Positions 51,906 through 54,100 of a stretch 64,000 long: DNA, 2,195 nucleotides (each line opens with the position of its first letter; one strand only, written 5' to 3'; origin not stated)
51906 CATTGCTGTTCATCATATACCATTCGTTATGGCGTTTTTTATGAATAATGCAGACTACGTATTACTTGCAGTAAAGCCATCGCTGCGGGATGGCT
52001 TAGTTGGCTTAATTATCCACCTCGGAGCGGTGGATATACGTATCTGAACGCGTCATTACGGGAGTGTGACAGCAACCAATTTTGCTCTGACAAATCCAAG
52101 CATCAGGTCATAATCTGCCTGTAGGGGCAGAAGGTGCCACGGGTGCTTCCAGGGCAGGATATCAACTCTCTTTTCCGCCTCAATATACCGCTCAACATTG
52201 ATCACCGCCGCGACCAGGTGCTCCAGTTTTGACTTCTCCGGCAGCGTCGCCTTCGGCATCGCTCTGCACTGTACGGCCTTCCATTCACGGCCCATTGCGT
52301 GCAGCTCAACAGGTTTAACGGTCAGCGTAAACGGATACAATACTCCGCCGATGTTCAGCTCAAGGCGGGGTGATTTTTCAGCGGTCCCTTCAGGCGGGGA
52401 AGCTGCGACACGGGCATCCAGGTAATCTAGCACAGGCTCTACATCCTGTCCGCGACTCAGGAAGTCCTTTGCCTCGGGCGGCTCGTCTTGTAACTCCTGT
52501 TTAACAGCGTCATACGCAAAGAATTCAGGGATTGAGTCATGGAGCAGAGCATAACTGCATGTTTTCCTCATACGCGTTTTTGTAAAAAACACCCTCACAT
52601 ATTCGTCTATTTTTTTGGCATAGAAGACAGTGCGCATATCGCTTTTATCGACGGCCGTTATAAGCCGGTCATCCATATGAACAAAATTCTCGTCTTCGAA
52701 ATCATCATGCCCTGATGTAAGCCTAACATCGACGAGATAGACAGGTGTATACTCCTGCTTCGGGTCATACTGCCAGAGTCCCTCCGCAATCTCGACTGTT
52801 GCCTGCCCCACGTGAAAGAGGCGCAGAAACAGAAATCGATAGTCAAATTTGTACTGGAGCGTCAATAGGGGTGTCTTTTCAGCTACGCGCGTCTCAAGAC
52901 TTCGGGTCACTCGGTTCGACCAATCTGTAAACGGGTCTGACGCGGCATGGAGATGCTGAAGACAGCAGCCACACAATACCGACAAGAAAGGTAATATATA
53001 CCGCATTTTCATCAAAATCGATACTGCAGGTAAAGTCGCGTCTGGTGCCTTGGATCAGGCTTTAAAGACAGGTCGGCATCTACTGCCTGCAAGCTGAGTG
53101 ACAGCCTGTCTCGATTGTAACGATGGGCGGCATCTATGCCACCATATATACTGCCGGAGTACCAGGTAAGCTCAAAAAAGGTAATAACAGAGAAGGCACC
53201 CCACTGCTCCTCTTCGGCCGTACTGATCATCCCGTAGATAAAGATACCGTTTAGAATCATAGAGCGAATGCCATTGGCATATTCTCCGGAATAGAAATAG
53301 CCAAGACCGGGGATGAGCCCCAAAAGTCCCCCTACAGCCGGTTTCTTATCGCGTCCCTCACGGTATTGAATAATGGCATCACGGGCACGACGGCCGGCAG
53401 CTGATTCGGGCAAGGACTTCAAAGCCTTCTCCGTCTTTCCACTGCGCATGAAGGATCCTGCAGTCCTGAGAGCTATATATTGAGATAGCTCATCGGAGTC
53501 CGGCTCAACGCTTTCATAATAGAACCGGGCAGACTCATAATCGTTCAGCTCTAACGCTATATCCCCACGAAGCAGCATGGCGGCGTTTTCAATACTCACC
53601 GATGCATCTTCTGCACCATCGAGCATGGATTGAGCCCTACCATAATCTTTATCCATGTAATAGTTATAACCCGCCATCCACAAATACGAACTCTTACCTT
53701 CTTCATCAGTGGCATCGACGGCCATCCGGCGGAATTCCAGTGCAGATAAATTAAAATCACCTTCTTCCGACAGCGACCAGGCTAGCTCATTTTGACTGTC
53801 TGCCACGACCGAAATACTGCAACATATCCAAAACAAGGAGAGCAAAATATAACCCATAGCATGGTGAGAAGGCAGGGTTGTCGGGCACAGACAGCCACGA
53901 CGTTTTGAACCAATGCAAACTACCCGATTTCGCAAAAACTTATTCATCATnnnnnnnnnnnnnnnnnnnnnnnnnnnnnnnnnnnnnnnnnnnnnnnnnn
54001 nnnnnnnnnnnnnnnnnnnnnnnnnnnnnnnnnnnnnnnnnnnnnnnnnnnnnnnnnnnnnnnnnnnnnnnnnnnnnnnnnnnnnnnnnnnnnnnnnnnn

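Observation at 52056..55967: Translationally coupled five-gene envelope operon: LolA-like, small membrane protein, TPR-YidD fusion, TPR/OMP-like, secreted protein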

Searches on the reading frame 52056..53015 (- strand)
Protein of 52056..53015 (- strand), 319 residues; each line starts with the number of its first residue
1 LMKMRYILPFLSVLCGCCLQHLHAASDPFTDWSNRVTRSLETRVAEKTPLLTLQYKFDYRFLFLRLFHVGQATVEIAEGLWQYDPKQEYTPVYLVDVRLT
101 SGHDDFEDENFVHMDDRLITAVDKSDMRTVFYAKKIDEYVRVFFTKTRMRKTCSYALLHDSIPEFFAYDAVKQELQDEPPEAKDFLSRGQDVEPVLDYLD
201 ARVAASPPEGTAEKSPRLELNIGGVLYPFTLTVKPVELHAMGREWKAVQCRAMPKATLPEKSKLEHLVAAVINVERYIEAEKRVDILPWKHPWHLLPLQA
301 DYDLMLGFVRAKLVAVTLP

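Call 3: search_protein_families(library=pfam, proteins=[window:52056-53015:-], max_evalue=1)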
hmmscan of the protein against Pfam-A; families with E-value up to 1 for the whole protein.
window:52056-53015:- (319 aa): 0 families

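Call 4: search_protein_families(library=ncbifam, proteins=[window:52056-53015:-], max_evalue=1)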
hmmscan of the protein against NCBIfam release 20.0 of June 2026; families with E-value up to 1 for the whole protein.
window:52056-53015:- (319 aa): 0 families

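Call 51: search_solved_structures(query=A5, max_evalue=10)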
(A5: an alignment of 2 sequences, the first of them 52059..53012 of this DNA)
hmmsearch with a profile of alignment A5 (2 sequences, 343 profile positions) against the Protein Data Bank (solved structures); distinct sequences matched with E-value up to 10: 0.

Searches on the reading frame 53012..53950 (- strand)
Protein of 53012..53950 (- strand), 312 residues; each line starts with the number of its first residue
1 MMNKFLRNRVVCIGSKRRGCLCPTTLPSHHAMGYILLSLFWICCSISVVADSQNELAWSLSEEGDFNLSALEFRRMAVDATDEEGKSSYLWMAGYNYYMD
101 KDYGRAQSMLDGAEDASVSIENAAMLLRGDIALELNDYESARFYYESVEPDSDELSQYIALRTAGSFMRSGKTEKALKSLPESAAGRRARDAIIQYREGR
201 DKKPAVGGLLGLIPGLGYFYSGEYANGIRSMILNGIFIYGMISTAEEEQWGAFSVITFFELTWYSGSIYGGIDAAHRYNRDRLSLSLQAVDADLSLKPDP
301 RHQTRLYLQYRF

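Call 3: search_protein_families(library=pfam, proteins=[window:53012-53950:-], max_evalue=1)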
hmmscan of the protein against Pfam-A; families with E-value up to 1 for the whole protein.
window:53012-53950:- (312 aa): 10 families
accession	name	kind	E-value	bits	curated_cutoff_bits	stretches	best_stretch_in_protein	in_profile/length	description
PF13432.12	TPR_16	-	5e-05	24.1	32.7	1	102-146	12-55/65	Tetratricopeptide repeat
PF07719.23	TPR_2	-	0.00058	20.2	27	1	124-146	3-25/34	Tetratricopeptide repeat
PF13174.12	TPR_6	-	0.0018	19.3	26.3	1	124-148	2-26/33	Tetratricopeptide repeat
PF12895.13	ANAPC3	-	0.013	16.2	27.2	1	86-146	23-80/82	Anaphase-promoting complex, cyclosome, subunit 3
PF09976.15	TPR_21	-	0.014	15.6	25.5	1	124-183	78-139/193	Tetratricopeptide repeat-like domain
PF13424.12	TPR_12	-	0.019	15.6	30.1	0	124-147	47-70/77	Tetratricopeptide repeat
PF13181.12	TPR_8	-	0.066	13.9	25.7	1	124-146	3-25/34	Tetratricopeptide repeat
PF22450.1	CagL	-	0.2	12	27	1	112-147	24-58/139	T4SS protein CagL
PF14559.12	TPR_19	-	0.21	12.3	25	1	99-163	3-66/68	Tetratricopeptide repeat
PF00515.34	TPR_1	-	0.27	11.6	27.8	0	126-146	5-25/34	Tetratricopeptide repeat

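Call 4: search_protein_families(library=ncbifam, proteins=[window:53012-53950:-], max_evalue=1)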
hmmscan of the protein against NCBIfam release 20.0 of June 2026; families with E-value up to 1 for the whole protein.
window:53012-53950:- (312 aa): 3 families
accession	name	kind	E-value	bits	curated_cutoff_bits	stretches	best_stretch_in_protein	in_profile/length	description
TIGR02917.1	PEP_TPR_lipo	equivalog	0.018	12.9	312.2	1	101-182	343-422/899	XrtA/PEP-CTERM system TPR-repeat protein PrsT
NF008755.0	PRK11788.1-3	equivalog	0.022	14.1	430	1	98-191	191-283/388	lipopolysaccharide assembly protein LapB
TIGR02795.1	tol_pal_ybgF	equivalog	0.17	12.5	90.1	1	54-149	6-103/119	tol-pal system protein YbgF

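Call 41: search_protein_families(library=pfam, alignment_id=A7, max_evalue=1)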
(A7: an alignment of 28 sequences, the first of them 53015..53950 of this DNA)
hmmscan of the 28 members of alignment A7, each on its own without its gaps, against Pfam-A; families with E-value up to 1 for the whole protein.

A. member 1, window:53015-53950:- (312 aa): 10 families
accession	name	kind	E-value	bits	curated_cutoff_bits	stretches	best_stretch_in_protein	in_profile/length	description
PF13432.12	TPR_16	-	5e-05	24.1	32.7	1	102-146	12-55/65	Tetratricopeptide repeat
PF07719.23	TPR_2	-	0.00058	20.2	27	1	124-146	3-25/34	Tetratricopeptide repeat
PF13174.12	TPR_6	-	0.0018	19.3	26.3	1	124-148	2-26/33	Tetratricopeptide repeat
PF12895.13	ANAPC3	-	0.013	16.2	27.2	1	86-146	23-80/82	Anaphase-promoting complex, cyclosome, subunit 3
PF09976.15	TPR_21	-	0.014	15.6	25.5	1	124-183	78-139/193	Tetratricopeptide repeat-like domain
PF13424.12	TPR_12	-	0.019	15.6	30.1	0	124-147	47-70/77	Tetratricopeptide repeat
PF13181.12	TPR_8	-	0.066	13.9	25.7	1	124-146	3-25/34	Tetratricopeptide repeat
PF22450.1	CagL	-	0.2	12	27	1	112-147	24-58/139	T4SS protein CagL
PF14559.12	TPR_19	-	0.21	12.3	25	1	99-163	3-66/68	Tetratricopeptide repeat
PF00515.34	TPR_1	-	0.27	11.6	27.8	0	126-146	5-25/34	Tetratricopeptide repeat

B. families by the number of members that match (of 28 scanned): 25 families
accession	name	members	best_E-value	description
PF09976.15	TPR_21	12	1.2e-05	Tetratricopeptide repeat-like domain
PF14559.12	TPR_19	10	7e-05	Tetratricopeptide repeat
PF13428.12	TPR_14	6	0.00022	Tetratricopeptide repeat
PF13424.12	TPR_12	6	0.0049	Tetratricopeptide repeat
PF07719.23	TPR_2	5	0.00058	Tetratricopeptide repeat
PF13174.12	TPR_6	5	0.0011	Tetratricopeptide repeat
PF13181.12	TPR_8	3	0.024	Tetratricopeptide repeat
PF13432.12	TPR_16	2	5e-05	Tetratricopeptide repeat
PF12895.13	ANAPC3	2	0.013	Anaphase-promoting complex, cyclosome, subunit 3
PF17100.10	NACHT_N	1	0.013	N-terminal domain of NWD NACHT-NTPase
PF01535.26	PPR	1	0.02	PPR repeat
PF13176.12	TPR_7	1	0.028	Tetratricopeptide repeat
PF10255.15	Paf67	1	0.047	RNA polymerase I-associated factor PAF67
PF25058.1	ARM_TT21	1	0.048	Tetratricopeptide repeat protein 21 ARM repeat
PF20275.3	CTD10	1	0.051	C-terminal domain 10 of the ABC-three component (ABC-3C) systems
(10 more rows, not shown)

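Call 45: find_homologous_proteins(query=window:53015-53950:-, max_evalue=0.001)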
Query window:53015-53950:- (312 aa): 655 proteins with E <= 0.001 among 3402 candidates; the best 120 are listed.
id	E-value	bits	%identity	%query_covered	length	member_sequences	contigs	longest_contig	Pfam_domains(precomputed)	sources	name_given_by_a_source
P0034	2.2e-207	705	100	100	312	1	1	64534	-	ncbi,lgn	-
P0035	4.1e-74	268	47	88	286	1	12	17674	PF13428.13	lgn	-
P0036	5.3e-74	267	49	82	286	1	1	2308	-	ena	-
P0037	4.1e-72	261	46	89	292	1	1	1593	-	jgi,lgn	jgi:hypothetical protein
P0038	2.4e-71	259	48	86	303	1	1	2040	-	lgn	-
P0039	1.5e-70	256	47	83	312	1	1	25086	-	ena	-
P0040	5.3e-70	254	44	91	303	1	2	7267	-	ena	-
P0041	5.4e-70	254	46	88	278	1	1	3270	-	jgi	jgi:hypothetical protein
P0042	7.6e-70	254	45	88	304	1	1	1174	PF14559.13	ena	-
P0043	1.1e-69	253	45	89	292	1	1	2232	-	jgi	jgi:hypothetical protein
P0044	1.1e-69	253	45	89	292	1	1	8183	-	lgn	-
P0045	1.5e-69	253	45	89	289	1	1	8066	-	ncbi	-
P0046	1.6e-69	253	44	89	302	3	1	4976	-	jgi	-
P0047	2.2e-69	252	45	88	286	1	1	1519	-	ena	-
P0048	2.9e-69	252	45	90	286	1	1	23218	-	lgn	-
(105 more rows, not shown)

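Call 60: predict_structure(alignment_id=A8)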
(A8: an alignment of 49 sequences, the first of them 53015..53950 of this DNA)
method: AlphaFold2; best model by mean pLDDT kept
length: 312 residues; sequences in the alignment: 49
mean_pLDDT: 89.7   pTM: 0.78
mean pLDDT of the five models: 89.7, 88.2, 87.6, 87.1, 86.1
residues with pLDDT >= 90: 248; 70-90: 29; 50-70: 11; < 50: 24
segments of 3 or more residues with pLDDT < 50: 1-4, 8-27
pLDDT, mean of each block of 10 residues (from residue 1): 46 46 50 79 73 88 98 97 97 98 98 98 98 98 98 97 98 98 96 97 97 95 96 93 93 91 92 97 97 92 89 90
secondary structure, 60 per line:
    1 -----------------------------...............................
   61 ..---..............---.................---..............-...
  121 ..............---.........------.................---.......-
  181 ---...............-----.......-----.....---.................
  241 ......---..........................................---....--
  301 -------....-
elements in order: H30-62 H66-79 H83-99 H103-116 H118-134 H138-146 H153-169 H173-179 H184-198 H204-210 H216-220 H224-246 H250-291 E295-298 E308-311
